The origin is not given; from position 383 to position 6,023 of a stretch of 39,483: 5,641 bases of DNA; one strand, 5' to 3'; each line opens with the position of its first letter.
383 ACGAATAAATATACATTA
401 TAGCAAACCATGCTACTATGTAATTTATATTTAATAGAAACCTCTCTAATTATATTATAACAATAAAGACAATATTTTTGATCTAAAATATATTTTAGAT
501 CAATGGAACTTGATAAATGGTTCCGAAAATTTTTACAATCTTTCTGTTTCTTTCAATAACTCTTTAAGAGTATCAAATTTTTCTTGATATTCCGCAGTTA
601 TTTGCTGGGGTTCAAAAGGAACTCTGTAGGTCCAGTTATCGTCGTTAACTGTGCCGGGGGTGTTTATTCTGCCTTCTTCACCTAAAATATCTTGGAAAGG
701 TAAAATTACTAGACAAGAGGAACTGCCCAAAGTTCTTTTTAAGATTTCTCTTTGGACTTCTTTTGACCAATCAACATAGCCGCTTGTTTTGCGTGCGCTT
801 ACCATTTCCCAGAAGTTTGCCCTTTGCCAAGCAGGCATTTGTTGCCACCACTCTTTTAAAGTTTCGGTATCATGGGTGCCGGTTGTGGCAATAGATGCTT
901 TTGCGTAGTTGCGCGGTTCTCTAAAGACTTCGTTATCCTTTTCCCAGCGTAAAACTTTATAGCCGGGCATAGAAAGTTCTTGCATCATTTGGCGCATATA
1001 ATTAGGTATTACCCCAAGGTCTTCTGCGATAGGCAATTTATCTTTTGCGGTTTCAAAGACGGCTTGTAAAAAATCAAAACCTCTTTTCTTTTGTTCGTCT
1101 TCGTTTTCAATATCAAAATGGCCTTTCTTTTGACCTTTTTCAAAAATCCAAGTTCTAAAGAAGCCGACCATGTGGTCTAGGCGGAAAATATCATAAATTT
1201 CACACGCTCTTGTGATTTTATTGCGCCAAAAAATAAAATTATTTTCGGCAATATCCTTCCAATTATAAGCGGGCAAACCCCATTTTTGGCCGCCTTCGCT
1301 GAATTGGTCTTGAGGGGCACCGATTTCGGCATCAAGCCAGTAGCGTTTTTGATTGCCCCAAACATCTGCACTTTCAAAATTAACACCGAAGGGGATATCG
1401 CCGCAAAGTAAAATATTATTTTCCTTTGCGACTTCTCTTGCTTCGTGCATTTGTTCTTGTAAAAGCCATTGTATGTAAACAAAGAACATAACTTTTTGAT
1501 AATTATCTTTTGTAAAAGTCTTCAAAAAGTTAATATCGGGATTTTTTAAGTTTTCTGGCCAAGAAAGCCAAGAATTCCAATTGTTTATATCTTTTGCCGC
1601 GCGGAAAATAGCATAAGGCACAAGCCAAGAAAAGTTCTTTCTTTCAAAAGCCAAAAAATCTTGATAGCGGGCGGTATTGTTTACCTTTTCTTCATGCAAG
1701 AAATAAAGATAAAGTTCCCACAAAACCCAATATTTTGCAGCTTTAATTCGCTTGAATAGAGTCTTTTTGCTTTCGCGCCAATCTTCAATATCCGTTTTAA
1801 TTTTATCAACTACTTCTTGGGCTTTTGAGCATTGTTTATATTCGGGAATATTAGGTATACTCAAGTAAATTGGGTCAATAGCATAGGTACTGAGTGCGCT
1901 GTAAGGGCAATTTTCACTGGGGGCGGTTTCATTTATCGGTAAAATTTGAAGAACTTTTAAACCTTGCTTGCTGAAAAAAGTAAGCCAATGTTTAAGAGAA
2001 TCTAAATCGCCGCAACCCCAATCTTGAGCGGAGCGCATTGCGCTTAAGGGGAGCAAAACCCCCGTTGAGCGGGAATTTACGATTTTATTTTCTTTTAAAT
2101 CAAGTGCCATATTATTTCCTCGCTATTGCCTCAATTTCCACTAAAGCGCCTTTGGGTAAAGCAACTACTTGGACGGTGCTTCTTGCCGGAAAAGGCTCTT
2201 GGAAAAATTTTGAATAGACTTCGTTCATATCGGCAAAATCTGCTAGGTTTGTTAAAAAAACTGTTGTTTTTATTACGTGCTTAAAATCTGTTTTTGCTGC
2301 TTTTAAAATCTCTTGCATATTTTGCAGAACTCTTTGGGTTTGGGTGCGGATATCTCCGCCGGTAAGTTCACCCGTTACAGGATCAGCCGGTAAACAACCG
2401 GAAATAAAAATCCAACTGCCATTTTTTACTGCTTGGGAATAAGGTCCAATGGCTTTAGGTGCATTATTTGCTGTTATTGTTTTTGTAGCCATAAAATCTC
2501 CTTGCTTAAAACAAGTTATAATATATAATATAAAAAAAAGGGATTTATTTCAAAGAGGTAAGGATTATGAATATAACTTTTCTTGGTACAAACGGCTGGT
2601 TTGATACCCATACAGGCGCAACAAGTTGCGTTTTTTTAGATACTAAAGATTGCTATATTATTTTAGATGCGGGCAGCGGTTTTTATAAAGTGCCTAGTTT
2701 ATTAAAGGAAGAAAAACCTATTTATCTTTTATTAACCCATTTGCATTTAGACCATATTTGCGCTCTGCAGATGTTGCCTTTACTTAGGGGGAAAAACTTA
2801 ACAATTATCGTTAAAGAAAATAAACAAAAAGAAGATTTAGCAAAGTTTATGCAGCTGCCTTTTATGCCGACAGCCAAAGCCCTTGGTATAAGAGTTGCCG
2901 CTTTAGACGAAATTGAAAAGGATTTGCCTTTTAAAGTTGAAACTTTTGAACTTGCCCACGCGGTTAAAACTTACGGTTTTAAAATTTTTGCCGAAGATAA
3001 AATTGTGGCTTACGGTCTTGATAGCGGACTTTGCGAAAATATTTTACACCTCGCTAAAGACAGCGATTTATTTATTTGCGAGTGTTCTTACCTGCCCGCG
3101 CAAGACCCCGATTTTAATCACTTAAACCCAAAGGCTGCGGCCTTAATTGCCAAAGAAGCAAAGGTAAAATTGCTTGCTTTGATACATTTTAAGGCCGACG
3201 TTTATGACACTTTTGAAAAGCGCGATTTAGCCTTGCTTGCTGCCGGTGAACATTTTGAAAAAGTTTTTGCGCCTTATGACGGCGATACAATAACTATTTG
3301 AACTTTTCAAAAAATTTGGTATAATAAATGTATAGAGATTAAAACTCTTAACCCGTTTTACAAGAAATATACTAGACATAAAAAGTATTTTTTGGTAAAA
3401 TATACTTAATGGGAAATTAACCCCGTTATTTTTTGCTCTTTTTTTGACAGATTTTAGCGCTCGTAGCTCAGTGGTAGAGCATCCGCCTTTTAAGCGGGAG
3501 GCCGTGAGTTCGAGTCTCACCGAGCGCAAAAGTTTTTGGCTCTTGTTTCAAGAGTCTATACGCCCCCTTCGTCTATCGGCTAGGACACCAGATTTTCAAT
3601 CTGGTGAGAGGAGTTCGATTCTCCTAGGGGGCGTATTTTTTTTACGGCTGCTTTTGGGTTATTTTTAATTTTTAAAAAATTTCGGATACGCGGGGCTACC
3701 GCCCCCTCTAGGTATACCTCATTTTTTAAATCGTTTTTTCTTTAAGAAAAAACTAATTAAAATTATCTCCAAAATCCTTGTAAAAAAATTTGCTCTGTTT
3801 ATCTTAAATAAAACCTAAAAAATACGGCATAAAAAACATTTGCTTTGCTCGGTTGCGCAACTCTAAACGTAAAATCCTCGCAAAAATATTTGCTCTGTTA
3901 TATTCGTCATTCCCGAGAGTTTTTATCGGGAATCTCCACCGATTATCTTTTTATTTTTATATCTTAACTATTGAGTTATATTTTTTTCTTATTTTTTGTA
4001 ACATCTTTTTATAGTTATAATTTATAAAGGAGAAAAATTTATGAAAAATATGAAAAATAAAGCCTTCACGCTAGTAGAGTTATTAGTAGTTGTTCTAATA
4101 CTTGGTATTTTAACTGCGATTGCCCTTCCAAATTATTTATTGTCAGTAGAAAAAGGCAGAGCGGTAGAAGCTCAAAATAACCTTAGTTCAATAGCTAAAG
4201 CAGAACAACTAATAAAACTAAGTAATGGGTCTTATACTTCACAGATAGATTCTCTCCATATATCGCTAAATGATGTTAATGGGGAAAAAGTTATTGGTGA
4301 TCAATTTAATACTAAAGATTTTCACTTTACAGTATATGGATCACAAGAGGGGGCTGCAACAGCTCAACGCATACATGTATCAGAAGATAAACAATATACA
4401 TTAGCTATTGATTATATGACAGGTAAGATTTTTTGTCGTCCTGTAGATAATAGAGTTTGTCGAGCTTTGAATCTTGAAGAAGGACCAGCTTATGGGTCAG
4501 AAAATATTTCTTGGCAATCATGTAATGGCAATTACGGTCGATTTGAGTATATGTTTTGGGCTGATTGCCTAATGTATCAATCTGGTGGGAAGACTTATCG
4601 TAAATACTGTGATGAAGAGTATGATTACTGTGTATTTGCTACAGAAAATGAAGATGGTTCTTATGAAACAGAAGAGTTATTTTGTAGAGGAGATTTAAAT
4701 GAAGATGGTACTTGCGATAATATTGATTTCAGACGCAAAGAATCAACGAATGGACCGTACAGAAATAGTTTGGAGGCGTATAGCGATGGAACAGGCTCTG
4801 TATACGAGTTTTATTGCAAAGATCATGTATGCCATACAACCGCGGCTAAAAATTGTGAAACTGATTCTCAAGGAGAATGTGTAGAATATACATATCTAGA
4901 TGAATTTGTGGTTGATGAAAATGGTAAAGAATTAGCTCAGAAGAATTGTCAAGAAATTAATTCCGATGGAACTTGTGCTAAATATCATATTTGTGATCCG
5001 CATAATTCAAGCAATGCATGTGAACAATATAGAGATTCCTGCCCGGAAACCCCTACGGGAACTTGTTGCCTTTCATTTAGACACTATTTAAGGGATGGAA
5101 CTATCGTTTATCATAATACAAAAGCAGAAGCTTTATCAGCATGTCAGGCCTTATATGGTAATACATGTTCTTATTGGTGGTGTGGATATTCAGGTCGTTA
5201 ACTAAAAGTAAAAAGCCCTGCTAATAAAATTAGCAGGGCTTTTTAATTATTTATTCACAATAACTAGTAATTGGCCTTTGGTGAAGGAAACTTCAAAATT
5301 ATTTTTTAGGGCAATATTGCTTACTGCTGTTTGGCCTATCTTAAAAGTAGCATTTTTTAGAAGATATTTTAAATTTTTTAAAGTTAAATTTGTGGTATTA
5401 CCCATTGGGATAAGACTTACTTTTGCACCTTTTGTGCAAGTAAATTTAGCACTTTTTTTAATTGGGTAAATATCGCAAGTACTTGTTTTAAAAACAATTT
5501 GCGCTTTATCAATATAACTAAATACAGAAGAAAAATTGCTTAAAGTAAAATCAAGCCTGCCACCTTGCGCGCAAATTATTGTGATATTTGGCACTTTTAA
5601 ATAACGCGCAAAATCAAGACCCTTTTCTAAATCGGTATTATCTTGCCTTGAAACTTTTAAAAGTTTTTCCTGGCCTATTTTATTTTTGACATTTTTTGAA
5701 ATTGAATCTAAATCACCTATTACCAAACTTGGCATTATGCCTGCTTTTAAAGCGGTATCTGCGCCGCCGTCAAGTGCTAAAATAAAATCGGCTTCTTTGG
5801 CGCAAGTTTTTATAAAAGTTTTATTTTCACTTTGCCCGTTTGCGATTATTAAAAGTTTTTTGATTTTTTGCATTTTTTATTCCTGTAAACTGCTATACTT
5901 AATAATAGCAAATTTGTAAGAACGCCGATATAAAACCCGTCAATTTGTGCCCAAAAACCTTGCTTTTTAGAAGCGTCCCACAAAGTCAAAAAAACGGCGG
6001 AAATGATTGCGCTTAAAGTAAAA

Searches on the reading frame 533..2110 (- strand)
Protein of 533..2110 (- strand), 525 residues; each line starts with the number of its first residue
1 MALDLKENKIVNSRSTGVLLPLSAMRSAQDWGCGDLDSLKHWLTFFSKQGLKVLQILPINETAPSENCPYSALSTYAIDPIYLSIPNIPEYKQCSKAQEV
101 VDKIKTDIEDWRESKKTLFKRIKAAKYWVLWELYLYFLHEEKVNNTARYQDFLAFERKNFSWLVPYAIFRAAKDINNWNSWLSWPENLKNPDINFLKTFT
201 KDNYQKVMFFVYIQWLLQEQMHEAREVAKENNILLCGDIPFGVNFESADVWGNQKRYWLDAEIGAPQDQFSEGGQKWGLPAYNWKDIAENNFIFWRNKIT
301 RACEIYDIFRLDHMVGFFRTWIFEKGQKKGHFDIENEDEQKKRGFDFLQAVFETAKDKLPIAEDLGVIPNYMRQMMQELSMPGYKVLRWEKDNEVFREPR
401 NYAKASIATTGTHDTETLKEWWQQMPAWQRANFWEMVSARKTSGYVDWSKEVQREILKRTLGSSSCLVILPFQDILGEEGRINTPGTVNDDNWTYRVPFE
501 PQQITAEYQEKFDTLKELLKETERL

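Call 35: search_protein_families(library=pfam, proteins=[window:533-2110:-], max_evalue=0.00001)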
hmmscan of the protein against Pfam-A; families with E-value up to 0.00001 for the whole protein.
window:533-2110:- (525 aa): 1 family
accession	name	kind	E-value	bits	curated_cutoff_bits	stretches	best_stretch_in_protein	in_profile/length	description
PF02446.23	Glyco_hydro_77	-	1.8e-118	396.8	25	1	20-498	1-460/465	4-alpha-glucanotransferase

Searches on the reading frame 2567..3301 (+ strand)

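Call 35: search_protein_families(library=pfam, proteins=[window:2567-3301:+], max_evalue=0.00001)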
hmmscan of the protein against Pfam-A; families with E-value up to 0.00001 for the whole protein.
window:2567-3301:+ (244 aa): 2 families
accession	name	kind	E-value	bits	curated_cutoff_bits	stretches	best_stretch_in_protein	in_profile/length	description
PF12706.13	Lactamase_B_2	-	6.2e-13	49.2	27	1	31-208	3-200/200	Beta-lactamase superfamily domain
PF00753.33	Lactamase_B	-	8.1e-09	36.1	22.7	1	17-102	4-95/196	Metallo-beta-lactamase superfamily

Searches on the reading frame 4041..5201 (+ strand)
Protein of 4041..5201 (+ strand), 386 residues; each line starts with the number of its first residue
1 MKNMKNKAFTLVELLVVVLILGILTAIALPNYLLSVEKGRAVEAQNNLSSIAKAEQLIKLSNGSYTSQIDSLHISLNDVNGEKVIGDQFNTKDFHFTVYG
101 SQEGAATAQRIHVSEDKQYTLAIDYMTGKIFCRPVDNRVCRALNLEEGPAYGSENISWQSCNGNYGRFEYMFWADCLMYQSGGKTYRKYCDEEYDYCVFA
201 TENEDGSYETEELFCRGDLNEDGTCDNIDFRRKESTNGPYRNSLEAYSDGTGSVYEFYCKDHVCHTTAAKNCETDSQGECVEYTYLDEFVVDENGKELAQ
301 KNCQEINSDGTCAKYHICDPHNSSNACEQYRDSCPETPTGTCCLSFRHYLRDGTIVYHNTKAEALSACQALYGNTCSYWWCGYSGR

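Call 35: search_protein_families(library=pfam, proteins=[window:4041-5201:+], max_evalue=0.00001)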
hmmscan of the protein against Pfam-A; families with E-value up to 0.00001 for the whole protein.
window:4041-5201:+ (386 aa): 1 family
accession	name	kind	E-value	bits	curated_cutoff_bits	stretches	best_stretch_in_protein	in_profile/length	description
PF07963.17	N_methyl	-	1.6e-07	31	21.2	1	4-29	2-27/27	Prokaryotic N-terminal methylation motif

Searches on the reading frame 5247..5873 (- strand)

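Call 35: search_protein_families(library=pfam, proteins=[window:5247-5873:-], max_evalue=0.00001)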
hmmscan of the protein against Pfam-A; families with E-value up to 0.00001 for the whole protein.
window:5247-5873:- (208 aa): 2 families
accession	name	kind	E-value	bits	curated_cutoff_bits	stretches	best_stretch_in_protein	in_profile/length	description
PF04263.21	TPK_catalytic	-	4.7e-23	81.7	30.7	1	23-123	3-107/113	Thiamin pyrophosphokinase, catalytic domain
PF04265.19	TPK_B1_binding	-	2.6e-11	43.4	22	1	148-202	10-67/67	Thiamin pyrophosphokinase, vitamin B1 binding domain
